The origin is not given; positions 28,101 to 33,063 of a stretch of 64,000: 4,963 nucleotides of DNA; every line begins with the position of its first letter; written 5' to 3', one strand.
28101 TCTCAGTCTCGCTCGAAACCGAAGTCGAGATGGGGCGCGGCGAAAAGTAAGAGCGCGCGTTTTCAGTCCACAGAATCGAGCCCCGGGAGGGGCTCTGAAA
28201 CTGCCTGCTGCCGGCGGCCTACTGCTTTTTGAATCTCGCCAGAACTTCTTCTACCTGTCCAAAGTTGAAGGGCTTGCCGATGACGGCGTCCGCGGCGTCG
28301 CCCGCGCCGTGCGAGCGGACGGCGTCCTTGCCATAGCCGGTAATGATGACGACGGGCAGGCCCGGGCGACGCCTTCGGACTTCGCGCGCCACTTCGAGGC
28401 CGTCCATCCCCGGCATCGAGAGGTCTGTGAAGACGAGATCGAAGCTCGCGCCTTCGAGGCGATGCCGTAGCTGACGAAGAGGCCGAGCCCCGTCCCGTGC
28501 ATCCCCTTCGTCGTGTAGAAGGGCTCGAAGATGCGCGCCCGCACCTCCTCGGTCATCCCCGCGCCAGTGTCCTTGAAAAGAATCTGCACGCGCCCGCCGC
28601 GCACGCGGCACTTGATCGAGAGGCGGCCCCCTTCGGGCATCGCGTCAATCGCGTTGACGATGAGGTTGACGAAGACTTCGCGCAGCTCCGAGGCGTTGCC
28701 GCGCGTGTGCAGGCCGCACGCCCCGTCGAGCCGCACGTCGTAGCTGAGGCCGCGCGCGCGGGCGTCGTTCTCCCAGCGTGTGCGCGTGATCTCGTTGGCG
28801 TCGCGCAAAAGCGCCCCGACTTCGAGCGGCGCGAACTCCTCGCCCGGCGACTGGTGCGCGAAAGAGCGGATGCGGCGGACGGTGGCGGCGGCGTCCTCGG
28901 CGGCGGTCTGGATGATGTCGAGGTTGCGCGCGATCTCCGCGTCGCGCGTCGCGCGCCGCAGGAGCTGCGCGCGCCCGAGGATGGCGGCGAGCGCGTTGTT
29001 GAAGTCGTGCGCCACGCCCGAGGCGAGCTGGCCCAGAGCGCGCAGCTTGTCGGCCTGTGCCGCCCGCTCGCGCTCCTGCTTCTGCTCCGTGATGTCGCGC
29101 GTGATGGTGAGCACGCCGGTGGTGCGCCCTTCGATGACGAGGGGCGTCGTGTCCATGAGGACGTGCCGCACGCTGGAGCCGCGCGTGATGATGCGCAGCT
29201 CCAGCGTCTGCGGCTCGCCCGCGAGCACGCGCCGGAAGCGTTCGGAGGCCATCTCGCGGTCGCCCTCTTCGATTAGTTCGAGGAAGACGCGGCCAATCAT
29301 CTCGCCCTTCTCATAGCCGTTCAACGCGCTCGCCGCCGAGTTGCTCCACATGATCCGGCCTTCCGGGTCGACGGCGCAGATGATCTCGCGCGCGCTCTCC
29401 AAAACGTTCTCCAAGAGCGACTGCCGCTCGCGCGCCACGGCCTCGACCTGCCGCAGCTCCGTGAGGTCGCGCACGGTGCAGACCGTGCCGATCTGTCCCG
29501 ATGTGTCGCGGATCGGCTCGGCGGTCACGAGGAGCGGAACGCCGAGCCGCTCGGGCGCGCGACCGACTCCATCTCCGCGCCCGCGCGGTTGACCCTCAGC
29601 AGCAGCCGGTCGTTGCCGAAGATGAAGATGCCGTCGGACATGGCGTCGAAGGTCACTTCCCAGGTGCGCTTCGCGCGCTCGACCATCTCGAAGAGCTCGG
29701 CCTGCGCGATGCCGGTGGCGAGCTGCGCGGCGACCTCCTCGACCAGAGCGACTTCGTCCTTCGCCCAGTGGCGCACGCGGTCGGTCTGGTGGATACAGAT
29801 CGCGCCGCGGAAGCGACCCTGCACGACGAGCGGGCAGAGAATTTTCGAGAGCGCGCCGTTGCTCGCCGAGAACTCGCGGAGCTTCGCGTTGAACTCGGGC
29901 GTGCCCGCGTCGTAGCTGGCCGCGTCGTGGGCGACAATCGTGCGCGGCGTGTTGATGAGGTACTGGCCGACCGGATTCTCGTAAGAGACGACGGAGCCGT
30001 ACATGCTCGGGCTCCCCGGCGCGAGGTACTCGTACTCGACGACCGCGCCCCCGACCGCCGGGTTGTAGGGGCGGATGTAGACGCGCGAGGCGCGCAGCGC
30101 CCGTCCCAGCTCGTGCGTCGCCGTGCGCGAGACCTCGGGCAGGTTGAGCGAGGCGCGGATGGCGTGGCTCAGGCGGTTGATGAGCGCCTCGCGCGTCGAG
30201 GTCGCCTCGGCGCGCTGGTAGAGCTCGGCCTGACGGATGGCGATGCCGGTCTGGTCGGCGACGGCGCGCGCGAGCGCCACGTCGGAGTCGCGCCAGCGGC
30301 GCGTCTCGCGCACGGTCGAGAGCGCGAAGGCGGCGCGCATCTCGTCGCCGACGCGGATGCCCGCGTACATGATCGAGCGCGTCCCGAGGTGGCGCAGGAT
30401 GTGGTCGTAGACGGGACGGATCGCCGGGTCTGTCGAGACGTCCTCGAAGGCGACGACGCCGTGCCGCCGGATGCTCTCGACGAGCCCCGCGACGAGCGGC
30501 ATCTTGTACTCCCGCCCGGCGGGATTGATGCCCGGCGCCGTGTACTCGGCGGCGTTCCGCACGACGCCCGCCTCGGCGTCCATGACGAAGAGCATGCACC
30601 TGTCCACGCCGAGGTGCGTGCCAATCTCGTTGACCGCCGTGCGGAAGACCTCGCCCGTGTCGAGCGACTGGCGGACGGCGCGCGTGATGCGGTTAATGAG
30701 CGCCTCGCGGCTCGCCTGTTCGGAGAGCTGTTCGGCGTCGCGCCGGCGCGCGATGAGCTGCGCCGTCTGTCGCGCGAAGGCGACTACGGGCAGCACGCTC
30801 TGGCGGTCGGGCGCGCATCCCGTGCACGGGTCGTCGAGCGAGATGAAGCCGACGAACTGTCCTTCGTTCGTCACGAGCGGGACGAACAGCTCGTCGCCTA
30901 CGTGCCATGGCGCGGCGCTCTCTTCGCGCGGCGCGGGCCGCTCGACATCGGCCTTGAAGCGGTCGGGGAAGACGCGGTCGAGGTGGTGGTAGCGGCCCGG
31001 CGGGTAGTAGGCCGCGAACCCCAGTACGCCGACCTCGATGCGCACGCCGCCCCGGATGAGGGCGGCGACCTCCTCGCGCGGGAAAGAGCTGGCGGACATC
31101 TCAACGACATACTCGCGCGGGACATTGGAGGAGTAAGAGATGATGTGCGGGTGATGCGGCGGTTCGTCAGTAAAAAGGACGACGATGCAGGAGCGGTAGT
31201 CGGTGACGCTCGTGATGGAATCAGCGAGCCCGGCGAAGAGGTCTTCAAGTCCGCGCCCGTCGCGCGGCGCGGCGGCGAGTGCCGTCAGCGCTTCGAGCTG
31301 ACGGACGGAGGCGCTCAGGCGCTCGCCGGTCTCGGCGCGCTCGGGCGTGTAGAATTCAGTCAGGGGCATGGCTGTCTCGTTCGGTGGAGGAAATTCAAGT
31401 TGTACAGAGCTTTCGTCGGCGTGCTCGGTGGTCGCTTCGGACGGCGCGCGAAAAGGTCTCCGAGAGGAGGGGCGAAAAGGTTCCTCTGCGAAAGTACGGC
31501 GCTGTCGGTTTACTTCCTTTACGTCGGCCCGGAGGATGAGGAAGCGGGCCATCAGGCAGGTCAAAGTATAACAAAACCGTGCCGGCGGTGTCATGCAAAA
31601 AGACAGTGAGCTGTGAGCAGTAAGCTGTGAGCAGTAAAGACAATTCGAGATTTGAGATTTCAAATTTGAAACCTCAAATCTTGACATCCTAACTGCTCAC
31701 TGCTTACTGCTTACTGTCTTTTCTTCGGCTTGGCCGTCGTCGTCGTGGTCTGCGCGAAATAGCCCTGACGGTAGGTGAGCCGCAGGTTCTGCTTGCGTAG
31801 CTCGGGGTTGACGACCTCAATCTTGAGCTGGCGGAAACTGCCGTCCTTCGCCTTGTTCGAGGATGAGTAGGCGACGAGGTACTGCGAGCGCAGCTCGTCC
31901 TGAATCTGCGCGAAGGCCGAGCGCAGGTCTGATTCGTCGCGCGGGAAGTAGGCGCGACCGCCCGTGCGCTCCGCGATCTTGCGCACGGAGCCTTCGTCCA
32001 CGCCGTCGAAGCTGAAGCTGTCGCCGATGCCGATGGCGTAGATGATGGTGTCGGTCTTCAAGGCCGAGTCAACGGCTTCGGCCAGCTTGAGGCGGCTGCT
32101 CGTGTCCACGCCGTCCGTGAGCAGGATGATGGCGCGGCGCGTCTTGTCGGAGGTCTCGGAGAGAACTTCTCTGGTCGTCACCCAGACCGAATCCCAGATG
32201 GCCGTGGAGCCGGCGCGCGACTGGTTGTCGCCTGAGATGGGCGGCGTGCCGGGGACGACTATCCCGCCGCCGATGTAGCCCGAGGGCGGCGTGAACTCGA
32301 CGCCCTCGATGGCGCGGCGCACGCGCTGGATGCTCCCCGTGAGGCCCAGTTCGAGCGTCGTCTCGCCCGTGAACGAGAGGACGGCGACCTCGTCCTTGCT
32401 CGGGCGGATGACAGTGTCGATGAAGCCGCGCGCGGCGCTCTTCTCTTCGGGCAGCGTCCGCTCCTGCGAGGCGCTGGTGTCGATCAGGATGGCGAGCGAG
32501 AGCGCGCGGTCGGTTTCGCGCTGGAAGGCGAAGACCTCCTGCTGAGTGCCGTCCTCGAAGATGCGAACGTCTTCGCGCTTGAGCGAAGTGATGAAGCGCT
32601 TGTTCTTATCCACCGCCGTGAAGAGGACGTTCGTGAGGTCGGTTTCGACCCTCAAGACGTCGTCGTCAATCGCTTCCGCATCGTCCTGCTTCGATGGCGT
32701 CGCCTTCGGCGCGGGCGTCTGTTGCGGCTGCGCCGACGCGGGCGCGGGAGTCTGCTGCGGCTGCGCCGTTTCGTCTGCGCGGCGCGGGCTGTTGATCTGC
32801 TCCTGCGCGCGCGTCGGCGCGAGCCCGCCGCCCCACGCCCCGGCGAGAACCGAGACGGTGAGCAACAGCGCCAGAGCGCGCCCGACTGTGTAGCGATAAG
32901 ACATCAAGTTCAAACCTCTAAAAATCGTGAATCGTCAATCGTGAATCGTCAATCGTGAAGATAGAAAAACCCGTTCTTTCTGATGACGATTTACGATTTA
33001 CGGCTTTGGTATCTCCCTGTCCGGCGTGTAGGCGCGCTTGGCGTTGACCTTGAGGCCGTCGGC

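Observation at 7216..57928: Family of intergenic hairpins whose arms are degenerate 7-nt tandem repeats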

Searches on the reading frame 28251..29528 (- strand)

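Call 73: search_protein_families(library=pfam, proteins=[window:28251-29528:-], max_evalue=0.0001)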
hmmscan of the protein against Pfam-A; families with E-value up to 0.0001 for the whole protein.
window:28251-29528:- (425 aa): 5 families
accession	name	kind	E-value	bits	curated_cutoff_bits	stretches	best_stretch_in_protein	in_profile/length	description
PF08448.16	PAS_4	-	2.4e-21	76.5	23.1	1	43-150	1-109/110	PAS fold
PF02518.31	HATPase_c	-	9.5e-18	65.1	26.4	1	278-366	2-93/111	Histidine kinase-, DNA gyrase B-, and HSP90-like ATPase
PF00989.32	PAS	-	2.3e-15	57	22.6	1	39-146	3-113/113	PAS fold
PF13426.13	PAS_9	-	2.5e-13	50.6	27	1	50-148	4-103/103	PAS domain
PF00512.31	HisKA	-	2.1e-09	37.7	26.9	1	165-225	2-62/66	His Kinase A (phospho-acceptor) domain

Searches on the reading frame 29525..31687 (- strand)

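Call 9: search_protein_families(library=pfam, proteins=[window:29525-31687:-])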
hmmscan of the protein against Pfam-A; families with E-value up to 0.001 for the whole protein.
window:29525-31687:- (720 aa): 3 families
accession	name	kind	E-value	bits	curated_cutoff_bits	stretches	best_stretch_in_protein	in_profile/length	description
PF01590.32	GAF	-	9.7e-35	120.4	22.4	2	516-659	2-132/133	GAF domain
PF13492.12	GAF_3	-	2.2e-17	64.1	27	2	346-485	4-128/129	GAF domain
PF13185.12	GAF_2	-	6e-16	59.3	28.6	1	342-484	2-135/136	GAF domain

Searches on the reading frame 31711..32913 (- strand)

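Call 73: search_protein_families(library=pfam, proteins=[window:31711-32913:-], max_evalue=0.0001)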
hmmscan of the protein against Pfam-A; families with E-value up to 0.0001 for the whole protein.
window:31711-32913:- (400 aa): 2 families
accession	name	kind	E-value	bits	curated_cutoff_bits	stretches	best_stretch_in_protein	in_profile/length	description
PF00092.34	VWA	-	1.2e-11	45.6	23.8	1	235-334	77-172/174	von Willebrand factor type A domain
PF13519.12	VWA_2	-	2.1e-07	32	27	1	141-208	2-72/107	von Willebrand factor type A domain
